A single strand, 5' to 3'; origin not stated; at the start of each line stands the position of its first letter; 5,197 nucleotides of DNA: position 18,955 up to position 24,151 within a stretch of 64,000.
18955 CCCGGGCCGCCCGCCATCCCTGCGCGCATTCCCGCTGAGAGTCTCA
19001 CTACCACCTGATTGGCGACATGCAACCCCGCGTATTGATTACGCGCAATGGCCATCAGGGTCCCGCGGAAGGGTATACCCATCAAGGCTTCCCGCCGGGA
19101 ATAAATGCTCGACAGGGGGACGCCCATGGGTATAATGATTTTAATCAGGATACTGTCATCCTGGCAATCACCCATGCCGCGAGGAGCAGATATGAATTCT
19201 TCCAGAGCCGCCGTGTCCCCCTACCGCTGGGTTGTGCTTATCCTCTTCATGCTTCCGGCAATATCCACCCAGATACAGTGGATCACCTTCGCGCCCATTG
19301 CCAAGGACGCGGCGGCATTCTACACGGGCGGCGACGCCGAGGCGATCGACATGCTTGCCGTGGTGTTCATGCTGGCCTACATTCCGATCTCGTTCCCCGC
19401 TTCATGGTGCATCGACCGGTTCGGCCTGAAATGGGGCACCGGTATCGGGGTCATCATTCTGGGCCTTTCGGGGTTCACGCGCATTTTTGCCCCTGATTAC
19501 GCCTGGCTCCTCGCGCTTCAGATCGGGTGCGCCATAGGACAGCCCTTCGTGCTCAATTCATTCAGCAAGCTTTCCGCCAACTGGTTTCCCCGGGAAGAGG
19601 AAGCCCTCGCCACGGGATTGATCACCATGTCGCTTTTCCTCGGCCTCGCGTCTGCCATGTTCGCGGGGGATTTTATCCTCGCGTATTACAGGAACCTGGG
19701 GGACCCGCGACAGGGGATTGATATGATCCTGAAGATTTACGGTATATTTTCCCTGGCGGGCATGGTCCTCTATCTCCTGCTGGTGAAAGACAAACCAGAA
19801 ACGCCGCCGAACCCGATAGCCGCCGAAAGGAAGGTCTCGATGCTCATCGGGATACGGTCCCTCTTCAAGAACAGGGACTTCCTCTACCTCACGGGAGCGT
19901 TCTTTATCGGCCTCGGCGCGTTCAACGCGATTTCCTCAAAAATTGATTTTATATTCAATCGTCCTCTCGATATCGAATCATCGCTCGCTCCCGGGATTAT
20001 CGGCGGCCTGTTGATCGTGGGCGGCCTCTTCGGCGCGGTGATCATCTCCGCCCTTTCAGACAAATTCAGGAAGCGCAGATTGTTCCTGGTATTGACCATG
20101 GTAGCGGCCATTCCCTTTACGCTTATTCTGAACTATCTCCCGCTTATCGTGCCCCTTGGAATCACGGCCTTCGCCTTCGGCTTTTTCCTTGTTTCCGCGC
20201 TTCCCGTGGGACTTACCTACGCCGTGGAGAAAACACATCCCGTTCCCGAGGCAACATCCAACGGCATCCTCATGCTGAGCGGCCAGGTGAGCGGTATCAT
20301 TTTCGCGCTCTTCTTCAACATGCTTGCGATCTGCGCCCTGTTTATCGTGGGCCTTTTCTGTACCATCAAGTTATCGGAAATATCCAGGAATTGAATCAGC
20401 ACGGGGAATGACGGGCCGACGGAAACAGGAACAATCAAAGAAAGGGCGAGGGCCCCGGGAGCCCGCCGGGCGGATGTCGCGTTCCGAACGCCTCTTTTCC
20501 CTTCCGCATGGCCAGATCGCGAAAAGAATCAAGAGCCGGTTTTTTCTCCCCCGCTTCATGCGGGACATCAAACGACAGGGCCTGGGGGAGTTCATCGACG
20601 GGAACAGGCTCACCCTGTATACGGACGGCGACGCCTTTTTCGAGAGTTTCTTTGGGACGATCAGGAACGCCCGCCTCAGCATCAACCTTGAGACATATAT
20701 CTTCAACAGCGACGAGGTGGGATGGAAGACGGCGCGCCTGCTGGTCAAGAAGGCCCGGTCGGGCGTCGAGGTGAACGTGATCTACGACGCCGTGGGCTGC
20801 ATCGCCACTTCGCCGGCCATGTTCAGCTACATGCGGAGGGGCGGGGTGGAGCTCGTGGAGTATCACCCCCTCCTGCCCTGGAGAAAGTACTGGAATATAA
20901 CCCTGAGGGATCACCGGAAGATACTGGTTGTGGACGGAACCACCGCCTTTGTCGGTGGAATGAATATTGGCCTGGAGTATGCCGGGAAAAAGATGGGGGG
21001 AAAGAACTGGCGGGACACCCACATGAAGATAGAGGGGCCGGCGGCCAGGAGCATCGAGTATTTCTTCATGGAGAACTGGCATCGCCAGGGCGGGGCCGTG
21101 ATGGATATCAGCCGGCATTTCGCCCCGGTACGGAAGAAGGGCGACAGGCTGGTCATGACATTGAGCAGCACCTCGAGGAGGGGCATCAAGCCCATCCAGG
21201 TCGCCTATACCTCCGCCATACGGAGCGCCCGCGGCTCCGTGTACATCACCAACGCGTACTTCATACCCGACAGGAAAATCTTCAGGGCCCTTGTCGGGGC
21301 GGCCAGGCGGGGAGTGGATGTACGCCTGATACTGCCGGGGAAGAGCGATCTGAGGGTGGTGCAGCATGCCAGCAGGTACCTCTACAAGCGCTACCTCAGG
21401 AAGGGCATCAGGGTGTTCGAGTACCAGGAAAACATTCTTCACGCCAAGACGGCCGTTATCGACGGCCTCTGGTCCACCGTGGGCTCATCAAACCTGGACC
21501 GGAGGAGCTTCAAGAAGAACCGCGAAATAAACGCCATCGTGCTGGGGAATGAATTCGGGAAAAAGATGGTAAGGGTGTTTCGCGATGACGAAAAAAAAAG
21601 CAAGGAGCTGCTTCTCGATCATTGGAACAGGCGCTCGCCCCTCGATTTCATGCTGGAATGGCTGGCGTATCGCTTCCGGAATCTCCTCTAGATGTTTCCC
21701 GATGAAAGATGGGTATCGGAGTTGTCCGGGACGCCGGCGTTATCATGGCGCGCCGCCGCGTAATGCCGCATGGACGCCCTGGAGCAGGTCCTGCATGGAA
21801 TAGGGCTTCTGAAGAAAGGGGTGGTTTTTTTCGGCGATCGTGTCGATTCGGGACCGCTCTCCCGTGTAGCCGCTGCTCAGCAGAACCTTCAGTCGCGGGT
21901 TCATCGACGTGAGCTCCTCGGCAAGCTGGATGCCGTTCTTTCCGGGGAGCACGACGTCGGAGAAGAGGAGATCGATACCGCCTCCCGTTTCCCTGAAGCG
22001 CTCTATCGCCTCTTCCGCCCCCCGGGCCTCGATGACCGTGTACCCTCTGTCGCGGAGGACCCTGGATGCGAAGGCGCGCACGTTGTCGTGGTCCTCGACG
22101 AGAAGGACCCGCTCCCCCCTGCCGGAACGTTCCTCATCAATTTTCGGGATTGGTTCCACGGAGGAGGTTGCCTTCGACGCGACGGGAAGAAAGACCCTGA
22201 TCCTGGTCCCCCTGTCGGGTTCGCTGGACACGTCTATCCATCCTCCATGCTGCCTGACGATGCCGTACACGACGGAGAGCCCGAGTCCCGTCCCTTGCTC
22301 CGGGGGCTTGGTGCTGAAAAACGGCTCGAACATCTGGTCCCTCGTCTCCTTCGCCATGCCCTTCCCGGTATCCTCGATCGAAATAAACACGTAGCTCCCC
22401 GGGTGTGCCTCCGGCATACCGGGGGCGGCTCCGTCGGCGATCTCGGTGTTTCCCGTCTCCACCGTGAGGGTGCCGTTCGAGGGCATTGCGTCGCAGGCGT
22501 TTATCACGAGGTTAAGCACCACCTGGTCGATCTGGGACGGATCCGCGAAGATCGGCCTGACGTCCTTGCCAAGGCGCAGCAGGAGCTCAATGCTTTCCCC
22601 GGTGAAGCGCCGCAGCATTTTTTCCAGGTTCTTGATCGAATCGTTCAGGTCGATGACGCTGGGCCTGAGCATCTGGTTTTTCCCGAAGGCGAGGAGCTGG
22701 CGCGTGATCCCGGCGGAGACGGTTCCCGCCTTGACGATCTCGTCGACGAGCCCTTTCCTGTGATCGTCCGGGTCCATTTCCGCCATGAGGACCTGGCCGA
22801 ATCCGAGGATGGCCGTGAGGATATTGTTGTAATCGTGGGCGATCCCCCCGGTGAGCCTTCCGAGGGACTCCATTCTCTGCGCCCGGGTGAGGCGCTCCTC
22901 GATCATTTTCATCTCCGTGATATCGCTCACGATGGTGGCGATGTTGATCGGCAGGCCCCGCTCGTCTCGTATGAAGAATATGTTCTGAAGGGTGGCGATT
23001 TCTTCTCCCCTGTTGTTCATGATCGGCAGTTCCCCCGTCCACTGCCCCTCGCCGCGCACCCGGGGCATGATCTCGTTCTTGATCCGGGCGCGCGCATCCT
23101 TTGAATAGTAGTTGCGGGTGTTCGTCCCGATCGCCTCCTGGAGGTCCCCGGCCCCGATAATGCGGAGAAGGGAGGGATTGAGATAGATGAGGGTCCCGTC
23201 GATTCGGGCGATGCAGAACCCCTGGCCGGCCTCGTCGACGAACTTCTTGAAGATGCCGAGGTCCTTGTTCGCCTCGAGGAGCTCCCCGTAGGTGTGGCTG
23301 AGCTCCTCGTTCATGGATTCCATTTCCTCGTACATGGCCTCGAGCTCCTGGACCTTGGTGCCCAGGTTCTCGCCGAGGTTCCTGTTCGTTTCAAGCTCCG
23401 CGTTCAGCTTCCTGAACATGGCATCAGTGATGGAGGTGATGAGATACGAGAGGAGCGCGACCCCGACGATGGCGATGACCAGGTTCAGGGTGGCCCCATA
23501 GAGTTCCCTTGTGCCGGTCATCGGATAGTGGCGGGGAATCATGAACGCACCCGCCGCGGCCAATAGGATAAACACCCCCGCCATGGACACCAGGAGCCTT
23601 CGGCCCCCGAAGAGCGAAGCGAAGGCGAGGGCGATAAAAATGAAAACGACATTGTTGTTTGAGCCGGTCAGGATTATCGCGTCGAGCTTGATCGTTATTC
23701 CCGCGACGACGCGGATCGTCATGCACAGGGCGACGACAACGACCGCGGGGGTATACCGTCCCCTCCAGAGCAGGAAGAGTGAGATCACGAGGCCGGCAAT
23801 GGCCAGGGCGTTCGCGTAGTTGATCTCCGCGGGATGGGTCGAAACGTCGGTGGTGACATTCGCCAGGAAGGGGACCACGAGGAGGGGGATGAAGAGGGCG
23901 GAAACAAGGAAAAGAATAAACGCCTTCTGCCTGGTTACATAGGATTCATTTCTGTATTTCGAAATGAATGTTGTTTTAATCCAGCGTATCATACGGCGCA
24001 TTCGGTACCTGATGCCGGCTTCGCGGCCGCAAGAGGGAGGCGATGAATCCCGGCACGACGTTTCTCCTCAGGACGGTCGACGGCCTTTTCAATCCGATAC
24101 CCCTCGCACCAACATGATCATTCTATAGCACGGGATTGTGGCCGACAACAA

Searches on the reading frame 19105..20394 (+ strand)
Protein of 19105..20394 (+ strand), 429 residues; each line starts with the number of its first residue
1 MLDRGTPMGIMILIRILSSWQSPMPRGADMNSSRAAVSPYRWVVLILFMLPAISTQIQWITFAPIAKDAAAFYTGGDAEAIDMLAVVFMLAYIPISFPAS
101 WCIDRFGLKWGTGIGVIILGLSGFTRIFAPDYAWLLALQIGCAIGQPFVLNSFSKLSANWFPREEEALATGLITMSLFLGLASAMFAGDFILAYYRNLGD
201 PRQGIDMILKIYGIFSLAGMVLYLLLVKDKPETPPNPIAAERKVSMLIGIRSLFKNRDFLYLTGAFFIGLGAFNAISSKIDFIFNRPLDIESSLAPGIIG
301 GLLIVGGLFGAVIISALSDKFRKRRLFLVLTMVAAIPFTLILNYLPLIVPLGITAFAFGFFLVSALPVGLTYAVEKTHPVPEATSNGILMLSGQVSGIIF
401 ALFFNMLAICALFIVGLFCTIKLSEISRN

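Call 35: search_protein_families(library=pfam, proteins=[window:19105-20394:+], max_evalue=0.00001)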
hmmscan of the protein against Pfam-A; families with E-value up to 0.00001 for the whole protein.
window:19105-20394:+ (429 aa): 1 family
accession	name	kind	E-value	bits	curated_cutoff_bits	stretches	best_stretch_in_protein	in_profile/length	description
PF07690.21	MFS_1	-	1.9e-32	113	33.4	1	54-400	7-346/347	Major Facilitator Superfamily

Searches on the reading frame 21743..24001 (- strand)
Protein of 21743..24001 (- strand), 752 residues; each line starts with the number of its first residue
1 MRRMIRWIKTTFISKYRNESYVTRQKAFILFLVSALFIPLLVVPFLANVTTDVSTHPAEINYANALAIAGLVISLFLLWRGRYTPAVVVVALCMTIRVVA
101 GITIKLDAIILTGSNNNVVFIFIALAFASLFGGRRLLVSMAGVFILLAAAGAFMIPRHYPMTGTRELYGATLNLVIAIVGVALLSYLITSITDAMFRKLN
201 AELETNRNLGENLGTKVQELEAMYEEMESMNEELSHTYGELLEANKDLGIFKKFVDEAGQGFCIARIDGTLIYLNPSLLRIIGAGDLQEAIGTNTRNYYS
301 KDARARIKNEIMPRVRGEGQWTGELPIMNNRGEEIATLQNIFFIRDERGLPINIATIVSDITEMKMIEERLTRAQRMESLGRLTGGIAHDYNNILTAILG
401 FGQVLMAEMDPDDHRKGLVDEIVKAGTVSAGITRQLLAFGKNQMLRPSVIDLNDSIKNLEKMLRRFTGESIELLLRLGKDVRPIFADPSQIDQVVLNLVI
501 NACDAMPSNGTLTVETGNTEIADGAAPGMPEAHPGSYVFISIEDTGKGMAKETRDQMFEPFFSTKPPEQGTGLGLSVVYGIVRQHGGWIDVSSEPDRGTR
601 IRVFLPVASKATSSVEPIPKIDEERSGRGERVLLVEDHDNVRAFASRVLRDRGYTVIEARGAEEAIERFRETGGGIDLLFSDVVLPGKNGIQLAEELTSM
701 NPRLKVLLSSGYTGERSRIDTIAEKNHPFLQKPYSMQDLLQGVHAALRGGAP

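Call 34: search_protein_families(library=pfam, proteins=[window:21743-24001:-], max_evalue=0.00001)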
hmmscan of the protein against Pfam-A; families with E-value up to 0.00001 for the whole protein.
window:21743-24001:- (752 aa): 3 families
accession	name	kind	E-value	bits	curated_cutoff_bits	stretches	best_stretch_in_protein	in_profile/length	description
PF02518.31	HATPase_c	-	2.7e-24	86.2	26.4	1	487-608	2-110/111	Histidine kinase-, DNA gyrase B-, and HSP90-like ATPase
PF00072.30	Response_reg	-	2e-17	63.8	30.2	1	632-742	1-109/111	Response regulator receiver domain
PF13426.13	PAS_9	-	2.4e-06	28.2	27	1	261-363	3-103/103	PAS domain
